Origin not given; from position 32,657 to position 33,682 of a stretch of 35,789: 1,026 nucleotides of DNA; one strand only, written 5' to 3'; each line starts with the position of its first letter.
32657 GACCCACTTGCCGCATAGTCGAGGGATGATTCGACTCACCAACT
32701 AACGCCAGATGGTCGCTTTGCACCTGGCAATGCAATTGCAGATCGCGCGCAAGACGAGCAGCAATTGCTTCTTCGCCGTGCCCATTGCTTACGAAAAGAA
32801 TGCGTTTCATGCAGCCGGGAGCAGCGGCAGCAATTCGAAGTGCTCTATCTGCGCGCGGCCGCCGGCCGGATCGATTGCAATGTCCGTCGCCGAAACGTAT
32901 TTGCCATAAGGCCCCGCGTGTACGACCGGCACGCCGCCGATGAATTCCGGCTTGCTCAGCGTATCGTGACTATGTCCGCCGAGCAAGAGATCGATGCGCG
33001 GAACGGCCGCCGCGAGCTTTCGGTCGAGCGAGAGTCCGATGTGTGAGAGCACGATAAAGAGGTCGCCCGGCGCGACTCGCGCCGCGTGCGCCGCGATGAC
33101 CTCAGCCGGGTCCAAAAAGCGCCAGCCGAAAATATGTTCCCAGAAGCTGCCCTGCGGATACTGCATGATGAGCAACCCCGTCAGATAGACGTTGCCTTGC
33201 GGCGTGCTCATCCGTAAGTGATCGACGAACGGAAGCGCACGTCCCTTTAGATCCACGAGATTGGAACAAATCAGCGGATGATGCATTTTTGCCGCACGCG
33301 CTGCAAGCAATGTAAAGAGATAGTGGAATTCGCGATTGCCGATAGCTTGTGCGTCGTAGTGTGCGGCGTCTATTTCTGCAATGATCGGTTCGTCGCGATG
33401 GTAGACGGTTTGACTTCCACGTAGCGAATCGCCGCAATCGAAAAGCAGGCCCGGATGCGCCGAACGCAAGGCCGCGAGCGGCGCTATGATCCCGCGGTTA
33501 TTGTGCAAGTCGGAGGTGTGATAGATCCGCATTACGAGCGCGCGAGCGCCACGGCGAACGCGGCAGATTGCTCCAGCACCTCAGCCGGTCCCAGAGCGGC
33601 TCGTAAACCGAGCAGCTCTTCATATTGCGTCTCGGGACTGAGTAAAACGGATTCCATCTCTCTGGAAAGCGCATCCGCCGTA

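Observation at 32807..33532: Stand-alone UshA-type metallophosphoesterase wedged between lpxB and its paralogue: candidate missing UDP-2,3-diacylglucosamine hydrolase (LpxH/LpxI/LpxG analogue)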

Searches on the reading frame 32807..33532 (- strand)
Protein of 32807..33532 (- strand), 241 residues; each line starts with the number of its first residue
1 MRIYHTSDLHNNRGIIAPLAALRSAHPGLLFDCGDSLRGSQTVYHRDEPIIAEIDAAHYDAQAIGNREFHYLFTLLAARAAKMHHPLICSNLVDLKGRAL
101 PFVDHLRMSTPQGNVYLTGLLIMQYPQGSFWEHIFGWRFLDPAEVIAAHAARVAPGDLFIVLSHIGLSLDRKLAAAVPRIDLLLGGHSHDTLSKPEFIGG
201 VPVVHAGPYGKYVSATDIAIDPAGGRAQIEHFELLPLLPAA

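Call 3: search_protein_families(library=pfam, proteins=[window:32807-33532:-], max_evalue=0.01)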
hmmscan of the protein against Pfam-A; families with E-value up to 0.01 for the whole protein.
window:32807-33532:- (241 aa): 2 families
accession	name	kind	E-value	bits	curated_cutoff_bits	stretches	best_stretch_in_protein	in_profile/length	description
PF00149.33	Metallophos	-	0.00031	21.7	21.5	1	1-189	1-189/191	Calcineurin-like phosphoesterase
PF12850.12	Metallophos_2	-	0.001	19.5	27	0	1-39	1-37/154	Calcineurin-like phosphoesterase superfamily domain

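Call 4: search_protein_families(library=ncbifam, proteins=[window:32807-33532:-], max_evalue=0.01)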
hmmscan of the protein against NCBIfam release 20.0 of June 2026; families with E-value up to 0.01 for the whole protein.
window:32807-33532:- (241 aa): 11 families
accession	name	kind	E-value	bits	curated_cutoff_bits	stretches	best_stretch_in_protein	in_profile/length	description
TIGR04486.1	thiosulf_SoxB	equivalog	1e-19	70.3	550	1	16-238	124-346/556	thiosulfohydrolase SoxB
NF041198.1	UshA_like_PCGU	equivalog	1.1e-14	53.9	275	1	45-225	92-272/519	UshA-like (seleno)protein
NF006937.0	PRK09419.1-4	equivalog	1.6e-11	42.4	2554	2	159-225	846-915/1411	multifunctional 2',3'-cyclic-nucleotide 2'-phosphodiesterase/3'-nucleotidase/5'-nucleotidase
NF006934.0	PRK09419.1-1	subfamily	5.5e-08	30.9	1646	1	28-221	97-300/1174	multifunctional 2',3'-cyclic-nucleotide 2'-phosphodiesterase/3'-nucleotidase/5'-nucleotidase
NF007109.1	PRK09558.1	equivalog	9.4e-07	27.9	600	1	48-191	100-258/550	bifunctional UDP-sugar hydrolase/5'-nucleotidase UshA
NF006938.0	PRK09420.1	equivalog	1.1e-06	27.4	486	1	47-100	98-151/648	bifunctional 2',3'-cyclic-nucleotide 2'-phosphodiesterase/3'-nucleotidase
TIGR01390.1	CycNucDiestase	equivalog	1.7e-06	26.9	883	1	48-221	77-282/626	2',3'-cyclic-nucleotide 2'-phosphodiesterase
NF006935.0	PRK09419.1-2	equivalog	5.5e-06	24.3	2801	0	159-224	867-935/1445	multifunctional 2',3'-cyclic-nucleotide 2'-phosphodiesterase/3'-nucleotidase/5'-nucleotidase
NF006933.0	PRK09418.1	equivalog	7.9e-05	21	1419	0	175-229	273-325/780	bifunctional 2',3'-cyclic-nucleotide 2'-phosphodiesterase/3'-nucleotidase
NF040549.1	Nt5e_LPXTG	exception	8e-05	21.1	1050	1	22-92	130-201/731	cell surface ecto-5'-nucleotidase Nt5e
NF008871.0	PRK11907.1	equivalog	0.0018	16.4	1266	0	48-98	191-241/814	bifunctional 2',3'-cyclic-nucleotide 2'-phosphodiesterase/3'-nucleotidase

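Call 10: find_homologous_proteins(query=window:32807-33532:-, max_evalue=0.001)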
Query window:32807-33532:- (241 aa): 1684 proteins with E <= 0.001 among 4537 candidates; the best 120 are listed.
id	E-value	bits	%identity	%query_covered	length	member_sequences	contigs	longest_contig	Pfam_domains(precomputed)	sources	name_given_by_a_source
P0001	9.7e-149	512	93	100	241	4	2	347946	-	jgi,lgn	-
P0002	4.0e-128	444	79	100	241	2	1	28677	-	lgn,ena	-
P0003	1.9e-125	435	79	99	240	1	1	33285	-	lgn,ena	-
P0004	1.8e-124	432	78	99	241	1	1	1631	-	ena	-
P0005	2.1e-122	425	78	99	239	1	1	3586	-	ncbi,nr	ncbi:MAG: hypothetical protein M3126_11700 [Candidatus Eremiobacteraeota bacterium]|nr:hypothetical 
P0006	3.1e-122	425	76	100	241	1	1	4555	-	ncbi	ncbi:MAG: hypothetical protein NVSMB31_13230 [Vulcanimicrobiaceae bacterium]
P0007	2.7e-121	422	76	99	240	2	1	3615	-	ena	-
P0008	1.8e-120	419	76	98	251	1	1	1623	-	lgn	-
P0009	3.9e-120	418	75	100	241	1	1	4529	-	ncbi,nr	ncbi:MAG: hypothetical protein M3N19_01595 [Candidatus Eremiobacteraeota bacterium]|nr:hypothetical 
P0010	9.1e-120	417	76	99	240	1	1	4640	-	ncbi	ncbi:MAG: hypothetical protein NVS9B12_04680 [Vulcanimicrobiaceae bacterium]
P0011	2.6e-117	409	75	99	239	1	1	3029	-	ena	-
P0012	3.2e-114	399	72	99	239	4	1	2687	-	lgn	-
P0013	4.9e-114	398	72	99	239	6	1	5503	PF00149.34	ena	-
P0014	3.6e-113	395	73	100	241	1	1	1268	-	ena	-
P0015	6.4e-113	394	72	99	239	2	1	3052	-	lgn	-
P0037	6.9e-105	368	67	100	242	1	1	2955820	-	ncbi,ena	-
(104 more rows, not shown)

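Call 14: search_solved_structures(query=window:32807-33532:-, max_evalue=1, show_alignments=3)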
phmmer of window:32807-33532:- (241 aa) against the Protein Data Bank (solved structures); distinct sequences matched with E-value up to 1: 38.
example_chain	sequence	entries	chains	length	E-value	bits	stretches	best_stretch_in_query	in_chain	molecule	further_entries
5h7w_A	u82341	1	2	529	5.4e-08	36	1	20-192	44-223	venom 5'-nucleotidase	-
8znz_A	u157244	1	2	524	1.3e-07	34.7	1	19-212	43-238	5'-nucleotidase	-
7jv9_A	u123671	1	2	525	1.3e-07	34.7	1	19-212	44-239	5'-nucleotidase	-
6hxw_A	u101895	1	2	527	1.3e-07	34.7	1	19-212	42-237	5'-nucleotidase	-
6vc9_A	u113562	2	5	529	1.3e-07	34.7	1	19-212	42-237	5'-nucleotidase, ecto (CD73), isoform CRA_a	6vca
9v6d_A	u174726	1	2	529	1.3e-07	34.7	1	19-212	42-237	5'-nucleotidase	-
7jv8_A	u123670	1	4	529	1.3e-07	34.7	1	19-212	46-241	5'-nucleotidase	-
4h1s_A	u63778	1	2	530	1.3e-07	34.7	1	19-212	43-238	5'-nucleotidase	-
4h2i_A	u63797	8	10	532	1.4e-07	34.7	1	19-212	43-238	5'-nucleotidase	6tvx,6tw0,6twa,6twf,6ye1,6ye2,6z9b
6s7f_A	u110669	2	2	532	1.4e-07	34.7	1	19-212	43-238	5'-nucleotidase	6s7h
9r0d_A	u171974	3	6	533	1.4e-07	34.6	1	19-212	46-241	5'-nucleotidase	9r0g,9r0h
9p1m_A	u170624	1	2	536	1.4e-07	34.6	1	19-212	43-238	5'-nucleotidase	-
6xue_A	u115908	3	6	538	1.4e-07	34.6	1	19-212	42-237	5'-nucleotidase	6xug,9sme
7qgo_A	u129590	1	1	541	1.5e-07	34.6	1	19-212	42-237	5'-nucleotidase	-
9hd5_A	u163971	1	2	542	1.5e-07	34.6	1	19-212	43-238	5'-nucleotidase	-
1ush_A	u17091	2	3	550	0.00081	22.3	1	32-191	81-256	5'-NUCLEOTIDASE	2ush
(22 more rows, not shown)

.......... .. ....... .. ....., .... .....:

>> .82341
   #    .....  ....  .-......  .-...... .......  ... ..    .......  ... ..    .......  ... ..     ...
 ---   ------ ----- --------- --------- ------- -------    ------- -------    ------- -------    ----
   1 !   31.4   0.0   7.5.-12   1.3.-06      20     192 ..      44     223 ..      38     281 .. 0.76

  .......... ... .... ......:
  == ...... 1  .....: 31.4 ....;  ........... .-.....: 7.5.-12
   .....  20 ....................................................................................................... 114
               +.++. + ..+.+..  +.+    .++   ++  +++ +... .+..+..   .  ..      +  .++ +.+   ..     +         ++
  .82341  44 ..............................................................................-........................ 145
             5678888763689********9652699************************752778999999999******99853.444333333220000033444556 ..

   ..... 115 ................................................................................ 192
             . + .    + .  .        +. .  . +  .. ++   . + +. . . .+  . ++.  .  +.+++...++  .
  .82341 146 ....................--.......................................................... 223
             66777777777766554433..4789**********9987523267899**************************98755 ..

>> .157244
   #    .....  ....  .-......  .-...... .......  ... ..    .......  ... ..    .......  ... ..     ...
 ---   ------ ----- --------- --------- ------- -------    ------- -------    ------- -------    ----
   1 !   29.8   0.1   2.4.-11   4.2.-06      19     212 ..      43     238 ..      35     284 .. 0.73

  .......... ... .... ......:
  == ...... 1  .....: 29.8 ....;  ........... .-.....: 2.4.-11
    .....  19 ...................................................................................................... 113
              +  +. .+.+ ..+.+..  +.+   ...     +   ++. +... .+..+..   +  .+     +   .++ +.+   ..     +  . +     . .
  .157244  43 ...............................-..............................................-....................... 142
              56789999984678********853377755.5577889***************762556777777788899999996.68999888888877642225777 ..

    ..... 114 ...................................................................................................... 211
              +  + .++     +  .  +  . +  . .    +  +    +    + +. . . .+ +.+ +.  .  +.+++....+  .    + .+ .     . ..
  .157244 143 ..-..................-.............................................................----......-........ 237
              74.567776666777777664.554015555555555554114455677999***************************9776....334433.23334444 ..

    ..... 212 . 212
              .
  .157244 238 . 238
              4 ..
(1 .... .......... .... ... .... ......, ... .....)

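Call 21: predict_structure(alignment_id=A1)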
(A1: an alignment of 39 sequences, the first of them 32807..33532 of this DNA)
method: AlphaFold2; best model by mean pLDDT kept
length: 241 residues; sequences in the alignment: 39
mean_pLDDT: 89.0   pTM: 0.90
mean pLDDT of the five models: 89.0, 88.5, 87.8, 86.9, 86.7
residues with pLDDT >= 90: 158; 70-90: 63; 50-70: 20; < 50: 0
segments of 3 or more residues with pLDDT < 50: none
pLDDT, mean of each block of 10 residues (from residue 1): 91 83 95 75 66 90 81 83 93 93 95 95 92 92 98 94 95 97 88 94 86 93 83 86 55
secondary structure, 60 per line:
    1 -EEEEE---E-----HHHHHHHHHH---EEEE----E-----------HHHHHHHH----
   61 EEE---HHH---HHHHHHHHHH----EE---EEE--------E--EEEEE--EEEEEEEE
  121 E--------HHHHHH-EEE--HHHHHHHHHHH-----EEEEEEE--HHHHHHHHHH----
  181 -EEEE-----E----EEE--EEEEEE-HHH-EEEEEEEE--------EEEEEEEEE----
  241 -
elements in order: E2-6 H16-25 E29-32 H49-56 E61-63 H73-82 E92-94 E106-110 E113-121 H130-135 E137-139 H142-152 E158-164 H167-176 E182-185 E196-198 E201-206 E212-219 E228-236

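Call 23: find_encoding_contigs(protein=P0037, flank=10000, max_places=2)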
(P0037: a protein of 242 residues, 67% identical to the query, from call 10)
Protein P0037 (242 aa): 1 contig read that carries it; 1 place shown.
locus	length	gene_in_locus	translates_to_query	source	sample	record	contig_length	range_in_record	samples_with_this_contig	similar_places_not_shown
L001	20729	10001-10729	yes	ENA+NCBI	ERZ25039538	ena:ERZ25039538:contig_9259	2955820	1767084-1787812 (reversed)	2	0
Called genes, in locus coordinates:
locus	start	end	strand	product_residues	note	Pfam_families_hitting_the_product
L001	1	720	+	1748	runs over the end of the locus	PF27051:TamB_N (faint), PF04357:TamB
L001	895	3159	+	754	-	PF07244:POTRA, PF25282:POTRA1_3_Toc75 (faint), PF07244:POTRA, PF01103:Omp85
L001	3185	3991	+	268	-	PF03938:OmpH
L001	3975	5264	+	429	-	PF03938:OmpH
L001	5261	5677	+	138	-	PF03938:OmpH (weak)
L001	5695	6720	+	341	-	PF04613:LpxD, PF25084:LbH_EIF2B (weak), PF00132:Hexapep (weak), PF25087:GMPPB_C (weak), PF00132:Hexapep (weak)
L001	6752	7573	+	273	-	PF03331:LpxC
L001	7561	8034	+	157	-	PF07977:FabA, PF22818:ApeI-like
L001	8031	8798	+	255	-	-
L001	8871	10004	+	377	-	PF02684:LpxB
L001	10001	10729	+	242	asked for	-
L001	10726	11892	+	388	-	-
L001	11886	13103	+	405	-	PF04932:Wzy_C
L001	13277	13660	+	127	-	PF06835:LptC (weak)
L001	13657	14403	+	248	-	PF00005:ABC_tran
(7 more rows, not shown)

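Call 27: fold_search(model_id=the predicted structure, library=pdb)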
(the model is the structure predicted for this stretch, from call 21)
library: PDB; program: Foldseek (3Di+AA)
matches with E <= 10: 740; with E <= 0.001: 136
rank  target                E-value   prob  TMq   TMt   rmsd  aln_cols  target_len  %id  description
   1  9a7h_A                2.0e-18  1.00  0.83  0.45   3.1       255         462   28  Integrative model of YUND-SP5S by crosslinking MS and deep learning (released 2024-09-18)
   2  1oid_B                3.3e-17  1.00  0.83  0.40   3.5       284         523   22  5'-Nucleotidase (E. coli) with an Engineered Disulfide Bridge (S228C, P513C) (released 2004-06-10)
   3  1ush                  6.5e-17  1.00  0.81  0.40   3.8       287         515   22  5'-NUCLEOTIDASE FROM E. COLI (released 1999-06-15)
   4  1hp1                  7.3e-17  1.00  0.81  0.40   3.8       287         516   21  5'-NUCLEOTIDASE (OPEN FORM) COMPLEX WITH ATP (released 2002-03-20)
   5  1oie                  9.7e-17  1.00  0.82  0.40   3.8       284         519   21  5'-Nucleotidase (E. coli) with an Engineered Disulfide Bridge (S228C, P513C) (released 2004-08-05)
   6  2ush_B                1.6e-16  1.00  0.81  0.39   3.6       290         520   22  5'-NUCLEOTIDASE FROM E. COLI (released 1999-06-15)
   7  4wwl                  2.6e-16  1.00  0.79  0.38   3.7       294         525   19  E. coli 5'-nucleotidase mutant I521C labeled with MTSL (intermediate form) (released 2014-11-26)
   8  3ivd_A                6.1e-16  1.00  0.82  0.42   3.9       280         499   16  Putative 5'-Nucleotidase (c4898) from Escherichia Coli in complex with Uridine (released 2009-09-29)
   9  1oid_A                6.1e-16  1.00  0.82  0.40   3.6       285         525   21  5'-Nucleotidase (E. coli) with an Engineered Disulfide Bridge (S228C, P513C) (released 2004-06-10)
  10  1ho5_A                6.8e-16  1.00  0.79  0.38   3.8       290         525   20  5'-NUCLEOTIDASE (E. COLI) IN COMPLEX WITH ADENOSINE AND PHOSPHATE (released 2002-03-20)
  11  3ivd_B                7.6e-16  1.00  0.81  0.41   4.0       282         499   16  Putative 5'-Nucleotidase (c4898) from Escherichia Coli in complex with Uridine (released 2009-09-29)
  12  6tw0                  8.5e-16  1.00  0.77  0.38   4.8       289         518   20  Human CD73 (ecto 5'-nucleotidase) in complex with PSB12690 (an AOPCP derivative, compound 10 in publication) in the clos (released 2020-02-19)
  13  1oi8_A                1.1e-15  1.00  0.81  0.39   3.7       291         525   21  5'-Nucleotidase (E. coli) with an Engineered Disulfide Bridge (P90C, L424C) (released 2004-06-10)
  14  3ive                  1.1e-15  1.00  0.82  0.42   3.9       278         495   17  Putative 5'-Nucleotidase (c4898) from Escherichia Coli in complex with Cytidine (released 2009-09-29)
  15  6twa                  1.4e-15  1.00  0.77  0.37   4.7       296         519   22  Human CD73 (ecto 5'-nucleotidase) in complex with PSB12646 (an AOPCP derivative, compound 20 in publication) in the clos (released 2020-02-19)
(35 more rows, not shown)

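Call 36: search_protein_representatives(protein=window:32807-33532:-)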
Query: 241 residues. Proteins with E-value up to 0.001 (for the whole library): 5476; up to 1e-10: 1163; up to 1e-30: 39. The best 150 are listed.
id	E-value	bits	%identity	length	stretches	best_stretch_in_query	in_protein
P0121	1.9e-63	230.7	69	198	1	1-154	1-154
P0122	1.2e-61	224.9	50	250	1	3-238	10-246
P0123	4.5e-61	222.9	56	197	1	44-237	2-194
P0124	3.0e-57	210.4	47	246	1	2-238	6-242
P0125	2.9e-49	184.3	67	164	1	21-152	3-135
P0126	6.6e-49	183.1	55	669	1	19-211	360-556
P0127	3.1e-48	180.9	42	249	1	3-216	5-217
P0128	2.3e-46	174.8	75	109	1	1-103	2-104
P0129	7.0e-43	163.4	39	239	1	2-223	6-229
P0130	1.3e-41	159.3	39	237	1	2-221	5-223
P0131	2.7e-41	158.2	39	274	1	3-231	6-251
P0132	1.3e-40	156.0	69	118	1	35-145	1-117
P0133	4.9e-40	154.0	39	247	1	2-218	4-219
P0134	2.0e-38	148.7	37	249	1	2-237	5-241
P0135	2.1e-38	148.7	39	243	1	3-227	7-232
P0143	2.8e-36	141.7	82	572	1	1-86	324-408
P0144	7.4e-36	140.4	31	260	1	2-236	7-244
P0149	6.6e-35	137.3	44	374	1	1-221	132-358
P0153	1.2e-32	129.9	33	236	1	2-224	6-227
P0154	1.3e-32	129.8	42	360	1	6-208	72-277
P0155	4.1e-32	128.1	57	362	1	1-114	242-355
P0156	9.8e-32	126.9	34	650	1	2-236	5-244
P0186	4.0e-26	108.5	31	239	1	2-222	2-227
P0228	1.0e-22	97.3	48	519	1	20-150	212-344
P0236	3.2e-22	95.7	54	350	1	72-170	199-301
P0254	3.0e-21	92.5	36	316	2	145-221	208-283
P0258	4.2e-21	92.0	38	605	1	1-218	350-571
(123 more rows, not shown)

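Call 38: search_protein_families(library=pfam, proteins=[P0126, P0143, P0149, P0154, P0155, P0156, P0258, P0254, P0228, P0236], max_evalue=0.001)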
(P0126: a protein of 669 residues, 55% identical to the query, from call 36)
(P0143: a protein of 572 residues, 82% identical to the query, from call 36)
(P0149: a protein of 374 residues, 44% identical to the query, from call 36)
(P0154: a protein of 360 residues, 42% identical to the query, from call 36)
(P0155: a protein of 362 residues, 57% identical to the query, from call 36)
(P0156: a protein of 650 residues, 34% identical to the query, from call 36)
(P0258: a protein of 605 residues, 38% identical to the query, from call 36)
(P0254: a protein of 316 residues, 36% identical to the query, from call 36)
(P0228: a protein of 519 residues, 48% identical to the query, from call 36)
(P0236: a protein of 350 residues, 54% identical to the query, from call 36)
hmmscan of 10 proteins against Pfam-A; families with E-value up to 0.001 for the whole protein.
P0126 (669 aa): 1 family
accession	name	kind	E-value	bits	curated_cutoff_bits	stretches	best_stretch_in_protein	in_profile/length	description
PF02684.21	LpxB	-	3.6e-05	23.3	22.6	0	142-306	183-344/374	Lipid-A-disaccharide synthetase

P0143 (572 aa): 1 family
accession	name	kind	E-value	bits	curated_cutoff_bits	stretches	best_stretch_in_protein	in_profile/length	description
PF02684.21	LpxB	-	7.3e-33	114.4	22.6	2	192-266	254-328/374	Lipid-A-disaccharide synthetase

P0149 (374 aa): 1 family
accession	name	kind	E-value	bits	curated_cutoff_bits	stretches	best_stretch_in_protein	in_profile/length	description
PF02684.21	LpxB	-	1.2e-16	61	22.6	1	6-90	257-341/374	Lipid-A-disaccharide synthetase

P0154 (360 aa): 0 families

P0155 (362 aa): 1 family
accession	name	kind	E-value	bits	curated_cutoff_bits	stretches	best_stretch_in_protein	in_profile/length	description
PF02684.21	LpxB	-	5.2e-08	32.6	22.6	1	97-157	239-299/374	Lipid-A-disaccharide synthetase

P0156 (650 aa): 1 family
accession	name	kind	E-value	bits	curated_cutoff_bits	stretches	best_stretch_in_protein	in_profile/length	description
PF00149.33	Metallophos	-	1.3e-09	39.2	21.5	1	5-195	2-189/191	Calcineurin-like phosphoesterase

P0258 (605 aa): 1 family
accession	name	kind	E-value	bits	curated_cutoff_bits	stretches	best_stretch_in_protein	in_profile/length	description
PF02684.21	LpxB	-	9.8e-21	74.5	22.6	1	64-287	83-315/374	Lipid-A-disaccharide synthetase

P0254 (316 aa): 1 family
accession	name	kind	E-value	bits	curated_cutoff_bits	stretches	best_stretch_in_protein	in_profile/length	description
PF00149.33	Metallophos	-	0.00017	22.5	21.5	0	3-252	2-190/191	Calcineurin-like phosphoesterase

P0228 (519 aa): 0 families

P0236 (350 aa): 1 family
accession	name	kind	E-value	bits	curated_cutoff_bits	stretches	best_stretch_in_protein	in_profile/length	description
PF02684.21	LpxB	-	0.00072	19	22.6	0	4-34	258-288/374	Lipid-A-disaccharide synthetase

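Call 39: list_cluster_members(proteins=[P0122, P0124, P0127, P0129, P0134, P0144, P0153, P0156, P0186, P0258])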
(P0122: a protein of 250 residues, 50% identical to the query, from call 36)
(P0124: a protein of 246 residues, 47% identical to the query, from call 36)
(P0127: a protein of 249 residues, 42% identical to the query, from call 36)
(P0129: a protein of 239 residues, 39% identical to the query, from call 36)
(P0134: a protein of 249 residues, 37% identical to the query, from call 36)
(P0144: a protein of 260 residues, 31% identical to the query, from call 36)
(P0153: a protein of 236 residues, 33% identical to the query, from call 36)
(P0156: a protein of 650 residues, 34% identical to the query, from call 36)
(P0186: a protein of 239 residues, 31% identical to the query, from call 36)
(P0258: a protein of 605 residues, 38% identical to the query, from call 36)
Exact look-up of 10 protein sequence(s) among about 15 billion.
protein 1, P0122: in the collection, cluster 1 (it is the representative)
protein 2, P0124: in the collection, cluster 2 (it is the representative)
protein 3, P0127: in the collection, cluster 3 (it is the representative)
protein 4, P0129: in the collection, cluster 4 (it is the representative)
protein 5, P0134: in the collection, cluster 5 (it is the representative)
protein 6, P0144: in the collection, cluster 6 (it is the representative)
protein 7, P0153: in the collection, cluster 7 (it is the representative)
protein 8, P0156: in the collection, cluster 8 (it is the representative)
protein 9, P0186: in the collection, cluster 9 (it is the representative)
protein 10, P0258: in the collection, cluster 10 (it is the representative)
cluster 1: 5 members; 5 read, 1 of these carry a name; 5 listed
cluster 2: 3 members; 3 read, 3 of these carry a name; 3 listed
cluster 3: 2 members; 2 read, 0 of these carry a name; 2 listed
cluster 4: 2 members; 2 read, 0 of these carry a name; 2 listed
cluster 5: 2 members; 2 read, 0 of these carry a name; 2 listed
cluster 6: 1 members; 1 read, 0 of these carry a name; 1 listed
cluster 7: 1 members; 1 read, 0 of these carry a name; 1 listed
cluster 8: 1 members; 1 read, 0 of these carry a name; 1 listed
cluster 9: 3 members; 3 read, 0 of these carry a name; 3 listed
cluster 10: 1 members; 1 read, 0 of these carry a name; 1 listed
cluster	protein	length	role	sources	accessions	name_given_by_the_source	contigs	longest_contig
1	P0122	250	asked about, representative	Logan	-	-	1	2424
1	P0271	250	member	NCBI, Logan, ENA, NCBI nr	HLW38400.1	MAG TPA: hypothetical protein VKR99_08235 [Candidatus Eremiobacteraceae bacterium] | hypothetical protein [Candidatus Eremiobacteraceae bacterium]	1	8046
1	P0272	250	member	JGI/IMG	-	-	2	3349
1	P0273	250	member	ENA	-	-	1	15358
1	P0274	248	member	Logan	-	-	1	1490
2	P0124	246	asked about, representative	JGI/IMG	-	2',3'-cyclic-nucleotide 2'-phosphodiesterase (5'-nucleotidase family)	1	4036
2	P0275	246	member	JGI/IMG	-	2',3'-cyclic-nucleotide 2'-phosphodiesterase (5'-nucleotidase family)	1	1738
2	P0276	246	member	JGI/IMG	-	2',3'-cyclic-nucleotide 2'-phosphodiesterase (5'-nucleotidase family)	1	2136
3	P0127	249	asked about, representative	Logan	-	-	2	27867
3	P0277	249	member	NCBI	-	-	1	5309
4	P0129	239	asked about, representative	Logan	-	-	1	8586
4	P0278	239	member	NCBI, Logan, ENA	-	-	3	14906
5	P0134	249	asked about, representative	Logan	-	-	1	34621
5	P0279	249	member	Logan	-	-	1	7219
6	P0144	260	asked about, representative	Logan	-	-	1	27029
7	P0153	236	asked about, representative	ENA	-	-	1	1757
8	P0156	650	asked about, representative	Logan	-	-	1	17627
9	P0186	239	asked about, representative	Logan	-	-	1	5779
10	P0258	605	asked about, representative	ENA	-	-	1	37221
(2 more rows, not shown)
